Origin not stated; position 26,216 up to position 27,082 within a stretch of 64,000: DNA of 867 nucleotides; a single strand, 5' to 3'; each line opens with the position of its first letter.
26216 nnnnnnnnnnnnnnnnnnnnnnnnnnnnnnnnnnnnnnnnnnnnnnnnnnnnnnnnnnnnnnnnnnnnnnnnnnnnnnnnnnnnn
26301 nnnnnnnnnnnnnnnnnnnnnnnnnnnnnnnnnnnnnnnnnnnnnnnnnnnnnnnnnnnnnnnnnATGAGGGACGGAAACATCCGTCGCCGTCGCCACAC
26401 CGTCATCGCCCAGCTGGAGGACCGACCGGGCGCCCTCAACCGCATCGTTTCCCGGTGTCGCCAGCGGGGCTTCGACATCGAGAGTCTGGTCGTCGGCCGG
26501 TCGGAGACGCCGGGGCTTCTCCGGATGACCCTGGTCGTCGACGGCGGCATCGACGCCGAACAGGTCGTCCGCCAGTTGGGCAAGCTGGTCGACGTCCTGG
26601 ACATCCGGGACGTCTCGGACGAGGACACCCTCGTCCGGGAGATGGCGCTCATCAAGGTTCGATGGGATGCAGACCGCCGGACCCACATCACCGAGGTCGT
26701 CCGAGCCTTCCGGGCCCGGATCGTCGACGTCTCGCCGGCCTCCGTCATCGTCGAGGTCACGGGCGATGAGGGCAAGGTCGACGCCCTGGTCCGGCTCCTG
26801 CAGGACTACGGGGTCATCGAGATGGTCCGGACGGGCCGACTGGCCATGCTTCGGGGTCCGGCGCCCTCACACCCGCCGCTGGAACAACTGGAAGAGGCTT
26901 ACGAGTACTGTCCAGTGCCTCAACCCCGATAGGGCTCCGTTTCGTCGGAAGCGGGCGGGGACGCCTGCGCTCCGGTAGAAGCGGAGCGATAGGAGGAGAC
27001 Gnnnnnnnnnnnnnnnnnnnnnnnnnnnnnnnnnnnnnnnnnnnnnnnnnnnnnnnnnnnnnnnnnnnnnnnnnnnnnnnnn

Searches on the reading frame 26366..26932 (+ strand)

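Call 57: search_protein_families(library=pfam, proteins=[window:26366-26932:+], max_evalue=0.00001)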
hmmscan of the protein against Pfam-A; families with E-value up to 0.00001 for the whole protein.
window:26366-26932:+ (188 aa): 4 families
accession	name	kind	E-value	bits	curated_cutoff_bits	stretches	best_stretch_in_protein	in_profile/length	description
PF10369.15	ALS_ss_C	-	4e-29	100.9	23.2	1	91-164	1-74/74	Small subunit of acetolactate synthase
PF22629.2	ACT_AHAS_ss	-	2e-14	53.9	27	1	18-78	6-66/67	AHAS small subunit-like ACT domain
PF13710.12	ACT_5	-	2.6e-13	50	27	1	19-79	1-61/62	ACT domain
PF01842.31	ACT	-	1e-10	41.6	27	1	11-75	1-65/66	ACT domain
